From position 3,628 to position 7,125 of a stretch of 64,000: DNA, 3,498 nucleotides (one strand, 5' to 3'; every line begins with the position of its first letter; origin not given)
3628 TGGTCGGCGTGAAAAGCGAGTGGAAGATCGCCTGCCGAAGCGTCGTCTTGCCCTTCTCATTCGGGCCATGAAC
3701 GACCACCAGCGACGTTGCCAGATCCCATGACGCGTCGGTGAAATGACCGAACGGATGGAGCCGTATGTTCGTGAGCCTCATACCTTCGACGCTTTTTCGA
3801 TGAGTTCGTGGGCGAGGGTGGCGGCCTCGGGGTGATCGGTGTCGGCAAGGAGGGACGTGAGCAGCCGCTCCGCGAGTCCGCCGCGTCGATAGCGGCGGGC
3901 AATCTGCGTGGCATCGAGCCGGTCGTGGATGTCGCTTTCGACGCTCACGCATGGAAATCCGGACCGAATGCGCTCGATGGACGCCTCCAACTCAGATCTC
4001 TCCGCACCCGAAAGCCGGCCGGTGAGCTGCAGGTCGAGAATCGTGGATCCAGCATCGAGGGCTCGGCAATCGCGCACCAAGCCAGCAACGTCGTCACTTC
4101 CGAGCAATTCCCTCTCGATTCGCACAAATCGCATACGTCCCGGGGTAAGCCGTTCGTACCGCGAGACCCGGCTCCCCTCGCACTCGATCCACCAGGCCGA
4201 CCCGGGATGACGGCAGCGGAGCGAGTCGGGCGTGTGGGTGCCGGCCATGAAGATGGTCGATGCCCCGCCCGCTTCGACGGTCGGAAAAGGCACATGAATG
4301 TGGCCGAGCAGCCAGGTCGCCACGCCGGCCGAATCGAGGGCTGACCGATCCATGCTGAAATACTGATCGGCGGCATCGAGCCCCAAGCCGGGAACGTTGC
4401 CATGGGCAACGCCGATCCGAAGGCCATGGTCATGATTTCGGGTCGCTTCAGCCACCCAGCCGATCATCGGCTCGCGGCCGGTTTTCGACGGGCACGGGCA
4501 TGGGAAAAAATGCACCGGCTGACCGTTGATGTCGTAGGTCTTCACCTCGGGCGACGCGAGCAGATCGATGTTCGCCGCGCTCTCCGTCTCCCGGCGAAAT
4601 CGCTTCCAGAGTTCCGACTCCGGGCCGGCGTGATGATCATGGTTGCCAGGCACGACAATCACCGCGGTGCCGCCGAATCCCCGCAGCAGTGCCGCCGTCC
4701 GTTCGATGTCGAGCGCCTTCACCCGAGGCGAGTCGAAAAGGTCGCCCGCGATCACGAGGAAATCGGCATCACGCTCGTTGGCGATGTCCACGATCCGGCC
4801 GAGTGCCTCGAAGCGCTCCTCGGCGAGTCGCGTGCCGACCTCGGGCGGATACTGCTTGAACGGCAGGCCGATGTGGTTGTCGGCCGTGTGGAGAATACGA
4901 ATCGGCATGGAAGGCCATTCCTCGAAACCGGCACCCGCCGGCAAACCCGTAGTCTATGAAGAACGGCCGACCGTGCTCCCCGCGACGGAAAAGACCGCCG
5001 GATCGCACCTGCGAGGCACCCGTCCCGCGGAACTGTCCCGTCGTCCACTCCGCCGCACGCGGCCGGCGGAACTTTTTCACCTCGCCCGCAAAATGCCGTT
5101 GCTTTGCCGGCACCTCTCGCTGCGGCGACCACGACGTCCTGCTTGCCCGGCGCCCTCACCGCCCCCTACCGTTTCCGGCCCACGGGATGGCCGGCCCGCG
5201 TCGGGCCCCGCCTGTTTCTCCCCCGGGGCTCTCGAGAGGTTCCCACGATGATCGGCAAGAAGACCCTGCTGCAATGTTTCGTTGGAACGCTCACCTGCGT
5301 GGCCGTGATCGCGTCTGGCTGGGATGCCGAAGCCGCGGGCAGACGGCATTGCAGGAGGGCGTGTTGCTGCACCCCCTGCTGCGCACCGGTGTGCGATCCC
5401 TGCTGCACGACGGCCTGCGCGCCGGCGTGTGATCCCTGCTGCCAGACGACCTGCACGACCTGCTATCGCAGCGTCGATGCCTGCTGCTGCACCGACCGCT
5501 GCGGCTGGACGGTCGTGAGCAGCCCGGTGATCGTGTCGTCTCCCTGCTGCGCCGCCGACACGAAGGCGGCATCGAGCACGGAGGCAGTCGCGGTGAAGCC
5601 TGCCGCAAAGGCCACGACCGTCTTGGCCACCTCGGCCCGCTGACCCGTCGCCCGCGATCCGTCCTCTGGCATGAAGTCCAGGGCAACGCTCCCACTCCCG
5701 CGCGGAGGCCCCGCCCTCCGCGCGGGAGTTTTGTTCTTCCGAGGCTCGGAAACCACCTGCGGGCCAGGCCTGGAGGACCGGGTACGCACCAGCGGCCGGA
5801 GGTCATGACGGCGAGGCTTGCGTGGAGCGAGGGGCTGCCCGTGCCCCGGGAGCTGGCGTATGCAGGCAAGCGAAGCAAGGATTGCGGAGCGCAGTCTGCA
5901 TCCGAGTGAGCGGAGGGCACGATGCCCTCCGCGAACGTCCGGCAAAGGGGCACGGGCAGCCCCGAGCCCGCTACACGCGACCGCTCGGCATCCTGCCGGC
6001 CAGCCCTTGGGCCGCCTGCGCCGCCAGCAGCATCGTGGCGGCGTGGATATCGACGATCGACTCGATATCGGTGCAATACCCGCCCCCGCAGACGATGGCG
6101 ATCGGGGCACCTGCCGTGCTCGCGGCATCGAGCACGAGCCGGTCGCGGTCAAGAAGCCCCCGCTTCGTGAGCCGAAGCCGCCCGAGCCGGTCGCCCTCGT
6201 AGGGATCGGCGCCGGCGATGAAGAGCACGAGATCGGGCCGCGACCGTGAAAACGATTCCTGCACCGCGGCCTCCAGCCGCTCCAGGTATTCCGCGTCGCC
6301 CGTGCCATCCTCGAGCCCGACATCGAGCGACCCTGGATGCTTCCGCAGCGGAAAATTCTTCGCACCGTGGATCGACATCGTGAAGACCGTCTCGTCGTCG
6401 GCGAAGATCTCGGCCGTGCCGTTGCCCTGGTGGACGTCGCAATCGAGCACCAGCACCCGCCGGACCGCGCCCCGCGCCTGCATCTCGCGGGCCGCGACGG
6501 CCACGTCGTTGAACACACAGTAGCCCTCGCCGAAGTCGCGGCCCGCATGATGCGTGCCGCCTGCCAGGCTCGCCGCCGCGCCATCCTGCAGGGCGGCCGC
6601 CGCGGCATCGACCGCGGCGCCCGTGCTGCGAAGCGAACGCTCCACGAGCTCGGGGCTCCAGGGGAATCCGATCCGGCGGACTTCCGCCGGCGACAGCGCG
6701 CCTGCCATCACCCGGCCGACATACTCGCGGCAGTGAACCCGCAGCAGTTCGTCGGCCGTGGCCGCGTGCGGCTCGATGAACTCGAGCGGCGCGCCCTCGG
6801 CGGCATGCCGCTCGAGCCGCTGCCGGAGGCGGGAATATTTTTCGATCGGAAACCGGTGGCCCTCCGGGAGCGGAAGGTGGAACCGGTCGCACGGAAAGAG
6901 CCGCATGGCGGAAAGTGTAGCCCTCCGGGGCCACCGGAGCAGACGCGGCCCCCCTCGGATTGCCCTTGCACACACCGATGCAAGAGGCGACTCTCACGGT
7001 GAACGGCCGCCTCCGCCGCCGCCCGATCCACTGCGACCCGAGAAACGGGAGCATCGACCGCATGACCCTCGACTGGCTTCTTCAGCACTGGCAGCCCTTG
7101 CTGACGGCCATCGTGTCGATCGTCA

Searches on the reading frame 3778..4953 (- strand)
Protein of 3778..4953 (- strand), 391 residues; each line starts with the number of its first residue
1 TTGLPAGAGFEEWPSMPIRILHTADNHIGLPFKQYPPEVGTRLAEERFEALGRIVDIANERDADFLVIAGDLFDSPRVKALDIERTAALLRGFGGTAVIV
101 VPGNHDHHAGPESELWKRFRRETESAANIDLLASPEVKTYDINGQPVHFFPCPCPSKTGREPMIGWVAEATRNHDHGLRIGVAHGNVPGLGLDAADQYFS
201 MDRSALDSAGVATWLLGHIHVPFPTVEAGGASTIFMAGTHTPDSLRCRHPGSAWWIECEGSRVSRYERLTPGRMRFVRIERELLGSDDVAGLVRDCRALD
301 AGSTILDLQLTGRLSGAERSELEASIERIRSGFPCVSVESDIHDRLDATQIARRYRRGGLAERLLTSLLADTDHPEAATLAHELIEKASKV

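Call 94: search_protein_families(library=pfam, proteins=[window:3778-4953:-], max_evalue=0.00001)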
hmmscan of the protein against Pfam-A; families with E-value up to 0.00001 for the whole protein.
window:3778-4953:- (391 aa): 2 families
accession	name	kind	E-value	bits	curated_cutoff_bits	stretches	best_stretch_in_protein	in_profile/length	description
PF00149.33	Metallophos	-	3.7e-16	60.6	21.5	1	18-222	1-191/191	Calcineurin-like phosphoesterase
PF12850.12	Metallophos_2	-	5.3e-06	27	27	0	20-242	3-137/154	Calcineurin-like phosphoesterase superfamily domain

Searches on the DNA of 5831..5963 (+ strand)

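Call 24: build_rna_model(alignment_id=A2, structure=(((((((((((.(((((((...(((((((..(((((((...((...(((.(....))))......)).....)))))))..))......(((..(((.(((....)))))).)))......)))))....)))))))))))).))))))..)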
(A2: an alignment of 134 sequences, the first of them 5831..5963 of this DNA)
Model R1 built from alignment A2 (134 sequences, 151 columns); structure: as given.
model positions 132; base pairs 47; branch points 1; effective number of sequences 1.24; information 0.59 bits per position. Calibrated on 0.2 Mb of random sequence (short: E-values are rough).
structure used (alignment columns):
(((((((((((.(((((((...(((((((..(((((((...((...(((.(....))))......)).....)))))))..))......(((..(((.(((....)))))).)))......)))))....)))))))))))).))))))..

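Call 29: search_with_rna_model(model_id=R1, source=window, max_evalue=10, show_alignments=1)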
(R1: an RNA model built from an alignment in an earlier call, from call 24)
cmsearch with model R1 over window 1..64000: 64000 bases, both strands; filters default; matches with E-value up to 10: 12.
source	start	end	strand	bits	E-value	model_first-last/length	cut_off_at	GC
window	5831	5964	+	129.9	9.7e-25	1-132/132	no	0.71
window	42612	42743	+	128.8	1.7e-24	1-132/132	no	0.73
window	27628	27759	+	119.4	1.4e-22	1-132/132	no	0.67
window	23111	23244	+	116.7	5e-22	1-132/132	no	0.75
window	42611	42742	-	23.9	0.0055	1-132/132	no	0.73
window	57351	57406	+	11.5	2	1-132/132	no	0.75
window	32606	32652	-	10.6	3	1-132/132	no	0.77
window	20197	20227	-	10.5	3.1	1-132/132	no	0.74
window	38141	38216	-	10.3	3.4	1-132/132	no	0.62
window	52725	52870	+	10.1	3.7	1-132/132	no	0.7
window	16317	16352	-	9.3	5.5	1-132/132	no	0.75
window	16318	16353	+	9.2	5.8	1-132/132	no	0.75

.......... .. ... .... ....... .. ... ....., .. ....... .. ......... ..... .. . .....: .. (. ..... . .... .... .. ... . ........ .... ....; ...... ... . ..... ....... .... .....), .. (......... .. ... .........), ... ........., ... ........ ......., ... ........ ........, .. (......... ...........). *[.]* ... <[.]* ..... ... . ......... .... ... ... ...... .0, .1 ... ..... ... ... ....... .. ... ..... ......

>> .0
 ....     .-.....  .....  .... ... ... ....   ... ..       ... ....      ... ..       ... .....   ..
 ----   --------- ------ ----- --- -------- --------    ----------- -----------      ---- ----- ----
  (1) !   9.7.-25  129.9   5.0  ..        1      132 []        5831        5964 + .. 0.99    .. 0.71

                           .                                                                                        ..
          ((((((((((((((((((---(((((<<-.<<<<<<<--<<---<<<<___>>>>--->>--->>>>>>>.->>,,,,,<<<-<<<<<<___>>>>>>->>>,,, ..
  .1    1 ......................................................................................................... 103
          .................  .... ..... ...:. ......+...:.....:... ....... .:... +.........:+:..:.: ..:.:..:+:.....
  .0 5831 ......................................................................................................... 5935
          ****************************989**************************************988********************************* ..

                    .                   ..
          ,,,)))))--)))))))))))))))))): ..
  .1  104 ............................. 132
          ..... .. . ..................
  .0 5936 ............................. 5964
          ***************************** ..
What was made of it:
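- The CM scores 117-130 bits on the sense strand; its only reverse-strand hit on a copy is 24 bits (call 29).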

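Call 39: search_with_rna_model(model_id=R1, sources=[L121, L122, L123, L124], max_evalue=0.01)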
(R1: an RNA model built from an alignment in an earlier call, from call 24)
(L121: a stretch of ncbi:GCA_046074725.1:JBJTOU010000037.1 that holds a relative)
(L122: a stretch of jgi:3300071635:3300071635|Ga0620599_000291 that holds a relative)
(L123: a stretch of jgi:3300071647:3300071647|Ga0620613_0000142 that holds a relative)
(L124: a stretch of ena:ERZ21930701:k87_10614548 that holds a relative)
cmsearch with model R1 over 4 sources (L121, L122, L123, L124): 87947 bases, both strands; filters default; matches with E-value up to 0.01: 6.
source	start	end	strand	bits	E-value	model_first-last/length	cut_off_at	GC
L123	636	769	+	121.4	7.5e-23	1-132/132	no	0.74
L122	19214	19364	+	112.7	4.5e-21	1-132/132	no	0.72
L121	12089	12238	+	89.9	2.2e-16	1-132/132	no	0.69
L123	12180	12333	+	74.4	3.3e-13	1-132/132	no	0.66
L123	16756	16818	+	41.2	2.1e-06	1-132/132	no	0.76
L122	3690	3807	-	26.5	0.0022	1-132/132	no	0.58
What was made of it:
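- Density is about 1 copy per 17 kb in sequence not selected for the element (calls 29, 39). All six sites in the syntenic region are + (calls 29, 39).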

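Call 59: search_with_rna_model(model_id=R1, sources=[L125, L126, L127, L128, L129, L130, L131, L019, L042, L061, L065, L066, L080, L082, L091, L101, L102, L106, L109], max_evalue=0.01)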
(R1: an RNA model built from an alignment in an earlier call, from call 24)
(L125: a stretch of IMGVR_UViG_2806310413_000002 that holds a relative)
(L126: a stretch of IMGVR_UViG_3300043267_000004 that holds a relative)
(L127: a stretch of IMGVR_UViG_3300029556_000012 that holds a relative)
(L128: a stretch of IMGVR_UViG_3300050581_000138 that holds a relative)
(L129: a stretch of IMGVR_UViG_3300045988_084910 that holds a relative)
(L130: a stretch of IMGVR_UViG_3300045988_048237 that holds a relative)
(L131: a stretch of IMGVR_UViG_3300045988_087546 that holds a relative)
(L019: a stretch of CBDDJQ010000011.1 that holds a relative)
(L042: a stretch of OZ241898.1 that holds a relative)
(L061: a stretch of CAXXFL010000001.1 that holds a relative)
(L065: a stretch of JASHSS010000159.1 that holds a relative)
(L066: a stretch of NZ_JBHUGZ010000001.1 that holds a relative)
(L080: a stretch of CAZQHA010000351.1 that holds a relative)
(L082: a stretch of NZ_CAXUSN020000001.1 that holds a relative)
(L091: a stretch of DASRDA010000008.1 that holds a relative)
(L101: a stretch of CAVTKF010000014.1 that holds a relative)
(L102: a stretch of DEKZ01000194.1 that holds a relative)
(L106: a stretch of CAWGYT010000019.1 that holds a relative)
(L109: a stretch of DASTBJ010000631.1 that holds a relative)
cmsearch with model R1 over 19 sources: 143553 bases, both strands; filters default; matches with E-value up to 0.01: 0.
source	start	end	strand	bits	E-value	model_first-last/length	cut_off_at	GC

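Call 71: search_with_rna_model(model_id=R1, sources=[L132, L133, L134, L135, L136, L137, L138, L139, L140, L141, L142, L143, L144, L145, L146, L147, L148, L149], max_evalue=1)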
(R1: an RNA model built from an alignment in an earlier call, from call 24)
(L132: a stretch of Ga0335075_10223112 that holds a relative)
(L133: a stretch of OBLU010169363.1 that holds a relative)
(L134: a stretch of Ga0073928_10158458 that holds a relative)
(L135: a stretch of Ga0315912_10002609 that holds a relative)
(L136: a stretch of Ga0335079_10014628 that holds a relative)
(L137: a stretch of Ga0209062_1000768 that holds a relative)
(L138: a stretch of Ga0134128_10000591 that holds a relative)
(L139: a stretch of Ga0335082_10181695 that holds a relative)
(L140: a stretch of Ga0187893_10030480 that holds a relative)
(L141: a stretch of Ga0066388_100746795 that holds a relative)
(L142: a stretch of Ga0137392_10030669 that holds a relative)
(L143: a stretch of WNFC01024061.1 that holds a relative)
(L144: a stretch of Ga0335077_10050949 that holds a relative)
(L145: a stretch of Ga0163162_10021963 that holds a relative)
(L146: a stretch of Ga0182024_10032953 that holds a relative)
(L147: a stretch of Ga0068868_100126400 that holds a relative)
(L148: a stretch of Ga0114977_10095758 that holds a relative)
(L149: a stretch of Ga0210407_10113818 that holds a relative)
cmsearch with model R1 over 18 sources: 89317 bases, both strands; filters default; matches with E-value up to 1: 1.
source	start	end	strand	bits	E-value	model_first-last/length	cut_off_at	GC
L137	3331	3413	+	17.1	0.19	1-132/132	no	0.63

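Call 77: search_with_rna_model(model_id=R1, sources=[L150, L151, L152], max_evalue=10, filters=off)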
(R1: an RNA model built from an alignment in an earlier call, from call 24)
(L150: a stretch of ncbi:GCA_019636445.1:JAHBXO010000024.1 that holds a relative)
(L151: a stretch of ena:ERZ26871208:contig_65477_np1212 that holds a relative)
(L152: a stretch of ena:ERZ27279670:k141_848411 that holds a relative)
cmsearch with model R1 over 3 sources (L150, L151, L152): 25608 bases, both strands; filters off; matches with E-value up to 10: 84.
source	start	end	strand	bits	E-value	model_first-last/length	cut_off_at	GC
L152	3806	3912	+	31.6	5.8e-05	1-132/132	no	0.65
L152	3805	3911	-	31.6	5.9e-05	1-132/132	no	0.65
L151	8291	8378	+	28.2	0.00028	1-132/132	no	0.73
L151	7976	8039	-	26.7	0.00059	1-132/132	no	0.72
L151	7977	8040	+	26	0.00081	1-132/132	no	0.72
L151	8290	8377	-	24.6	0.0016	1-132/132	no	0.73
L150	3854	3918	+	23.4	0.0028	1-132/132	no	0.6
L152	4651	4721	-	22.8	0.0036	1-132/132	no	0.66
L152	4652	4722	+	22.2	0.005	1-132/132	no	0.66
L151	4494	4561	-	21.2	0.008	1-132/132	no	0.6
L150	3853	3917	-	20.6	0.01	1-132/132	no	0.58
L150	4530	4606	-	20.2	0.013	1-132/132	no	0.6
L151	4495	4562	+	19.4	0.019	1-132/132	no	0.59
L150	4534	4604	+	18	0.036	1-132/132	no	0.63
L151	3913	3986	-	17.4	0.046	1-132/132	no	0.57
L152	6829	6911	-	17.1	0.054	1-132/132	no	0.63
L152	6830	6912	+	15.8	0.1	1-132/132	no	0.63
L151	3912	3989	+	14.7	0.17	1-132/132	no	0.56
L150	6308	6379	+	14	0.24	1-132/132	no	0.72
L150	3326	3375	+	13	0.37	1-132/132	no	0.68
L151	491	612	-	13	0.38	1-132/132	no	0.65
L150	1730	1759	+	12.9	0.41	1-132/132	no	0.77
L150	1730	1757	-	11.9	0.63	1-132/132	no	0.82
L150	6958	7089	-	11.4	0.82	1-132/132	no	0.62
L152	8362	8388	-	11.3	0.83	1-132/132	no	0.7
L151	6176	6253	-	11.3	0.86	1-132/132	no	0.69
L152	8363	8389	+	11.2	0.88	1-132/132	no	0.7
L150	3323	3376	-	11.1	0.95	1-132/132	no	0.7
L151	5155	5257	+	10.9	1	1-132/132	no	0.7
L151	4635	4744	+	10.7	1.1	1-132/132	no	0.64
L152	2086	2214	+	10.6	1.2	1-132/132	no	0.52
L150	6086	6146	+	10.3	1.4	1-132/132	no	0.75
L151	1114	1194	-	10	1.5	1-132/132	no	0.59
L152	2744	2779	-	9.7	1.8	1-132/132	no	0.69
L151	3629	3693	-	9.7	1.8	1-132/132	no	0.74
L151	7273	7361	+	9.5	1.9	1-132/132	no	0.67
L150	8050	8109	-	9.5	2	1-132/132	no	0.68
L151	2493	2553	+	9.3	2.2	1-132/132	no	0.64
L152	2745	2780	+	9.2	2.3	1-132/132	no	0.69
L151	2719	2839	+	9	2.5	1-132/132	no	0.66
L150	4321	4446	+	8.8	2.7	1-132/132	no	0.67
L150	2652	2737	-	8.7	2.8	1-132/132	no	0.67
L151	5831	5905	-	8.6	3.1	1-132/132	no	0.67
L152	2085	2213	-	8.3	3.5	1-132/132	no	0.52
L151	5155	5255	-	8.3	3.5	1-132/132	no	0.7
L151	1398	1492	-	8.2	3.7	1-132/132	no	0.68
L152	2567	2637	+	8.2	3.7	1-132/132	no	0.61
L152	4492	4569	+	8.2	3.7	1-132/132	no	0.62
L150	2256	2288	+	8.2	3.7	1-132/132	no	0.73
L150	6103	6159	-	8.1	3.8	1-132/132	no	0.75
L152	3014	3103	+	7.7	4.6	1-132/132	no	0.58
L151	1975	2009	-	7.7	4.6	33-66/132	no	0.83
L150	4722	4820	+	7.6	4.9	1-132/132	no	0.66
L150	3445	3549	+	7.6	4.9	1-132/132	no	0.69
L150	1131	1156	-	7.5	5.1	1-132/132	no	0.85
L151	2677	2742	-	7.4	5.4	1-132/132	no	0.65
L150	1502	1587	+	7.3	5.5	1-132/132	no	0.6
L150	6751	6789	-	7.3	5.6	1-132/132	no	0.54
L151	5265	5335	-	7.3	5.7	1-132/132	no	0.7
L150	7693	7768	-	7.3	5.7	1-132/132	no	0.75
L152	1086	1153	+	7.2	5.8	1-132/132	no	0.65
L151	5832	5906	+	7.2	5.9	1-132/132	no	0.67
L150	256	285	-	6.9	6.9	35-64/132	no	0.8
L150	2743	2820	-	6.7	7.3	1-132/132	no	0.71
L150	862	931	-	6.7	7.4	1-132/132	no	0.77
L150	7529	7576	-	6.7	7.4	1-132/132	no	0.65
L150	7914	7948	+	6.6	7.7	1-132/132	no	0.8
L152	7647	7722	-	6.6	7.8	1-132/132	no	0.59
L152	1086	1151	-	6.5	8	1-132/132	no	0.64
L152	7185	7210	-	6.5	8.2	1-132/132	no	0.58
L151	490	615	+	6.5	8.3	1-132/132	no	0.65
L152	7717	7746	+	6.4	8.5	1-132/132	no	0.67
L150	7913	7947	-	6.4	8.5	1-132/132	no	0.77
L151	3630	3694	+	6.4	8.5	1-132/132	no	0.72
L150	4247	4284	-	6.4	8.6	1-132/132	no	0.71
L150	6592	6677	+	6.4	8.7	1-132/132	no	0.7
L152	3603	3660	-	6.3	8.8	1-132/132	no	0.64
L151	6273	6335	-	6.3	8.9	1-132/132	no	0.62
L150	8239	8320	+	6.3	8.9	1-132/132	no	0.67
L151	6183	6248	+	6.2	9.3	1-132/132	no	0.71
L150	4655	4705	-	6.2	9.6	1-132/132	no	0.69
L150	637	712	+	6.2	9.6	1-132/132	no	0.7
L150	3788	3846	-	6.1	9.7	1-132/132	no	0.71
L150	133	168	+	6.1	9.9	1-132/132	no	0.69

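Call 79: search_with_rna_model(model_id=R1, source=L152, start=3700, end=4900, max_evalue=1, filters=off, show_alignments=3)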
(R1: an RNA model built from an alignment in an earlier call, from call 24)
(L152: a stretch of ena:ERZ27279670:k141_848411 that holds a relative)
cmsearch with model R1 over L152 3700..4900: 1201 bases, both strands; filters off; matches with E-value up to 1: 6.
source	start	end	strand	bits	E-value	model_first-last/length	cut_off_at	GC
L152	3806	3912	+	31.6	2.7e-06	1-132/132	no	0.65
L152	3805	3911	-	31.6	2.8e-06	1-132/132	no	0.65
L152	4651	4721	-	22.8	0.00017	1-132/132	no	0.66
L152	4652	4722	+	22.2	0.00023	1-132/132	no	0.66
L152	4492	4569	+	8.2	0.17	1-132/132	no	0.62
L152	4399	4439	+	5.3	0.67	30-70/132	no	0.51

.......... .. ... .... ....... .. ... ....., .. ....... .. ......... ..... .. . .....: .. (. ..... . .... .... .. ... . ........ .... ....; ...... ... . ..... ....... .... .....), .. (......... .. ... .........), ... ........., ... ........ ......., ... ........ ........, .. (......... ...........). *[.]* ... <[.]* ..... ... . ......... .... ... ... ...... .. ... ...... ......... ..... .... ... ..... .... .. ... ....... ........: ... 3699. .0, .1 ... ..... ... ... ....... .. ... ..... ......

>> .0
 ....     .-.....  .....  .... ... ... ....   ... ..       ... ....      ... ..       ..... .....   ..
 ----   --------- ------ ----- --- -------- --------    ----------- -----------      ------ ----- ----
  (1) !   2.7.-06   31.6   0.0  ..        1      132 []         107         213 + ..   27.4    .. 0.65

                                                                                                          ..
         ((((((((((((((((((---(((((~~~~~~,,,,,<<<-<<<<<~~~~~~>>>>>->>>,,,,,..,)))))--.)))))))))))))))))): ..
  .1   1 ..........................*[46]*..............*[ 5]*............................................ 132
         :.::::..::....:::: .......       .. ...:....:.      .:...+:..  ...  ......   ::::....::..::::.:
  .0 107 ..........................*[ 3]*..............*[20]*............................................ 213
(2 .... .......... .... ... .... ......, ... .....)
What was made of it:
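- They align to family A's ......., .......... and ACGUCCGGC blocks in order (31.6 bits, E about 6e-5 in 25 kb; calls 77, 79).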

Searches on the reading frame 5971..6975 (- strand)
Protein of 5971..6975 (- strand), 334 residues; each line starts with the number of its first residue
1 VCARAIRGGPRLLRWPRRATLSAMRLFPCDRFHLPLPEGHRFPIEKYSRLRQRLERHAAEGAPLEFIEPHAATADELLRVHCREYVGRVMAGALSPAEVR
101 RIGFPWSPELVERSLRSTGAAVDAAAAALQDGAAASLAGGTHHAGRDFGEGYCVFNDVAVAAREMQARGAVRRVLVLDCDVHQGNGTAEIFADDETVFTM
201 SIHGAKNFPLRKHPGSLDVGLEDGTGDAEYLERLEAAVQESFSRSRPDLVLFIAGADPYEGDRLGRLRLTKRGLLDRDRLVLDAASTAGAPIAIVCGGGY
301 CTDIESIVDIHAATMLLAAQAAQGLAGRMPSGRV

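Call 13: search_protein_families(library=pfam, proteins=[window:5971-6975:-])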
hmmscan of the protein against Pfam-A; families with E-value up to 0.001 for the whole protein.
window:5971-6975:- (334 aa): 1 family
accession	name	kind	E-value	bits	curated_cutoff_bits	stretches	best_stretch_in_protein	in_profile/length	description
PF00850.24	Hist_deacetyl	-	1e-59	202.8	27.9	1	42-303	3-285/298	Histone deacetylase domain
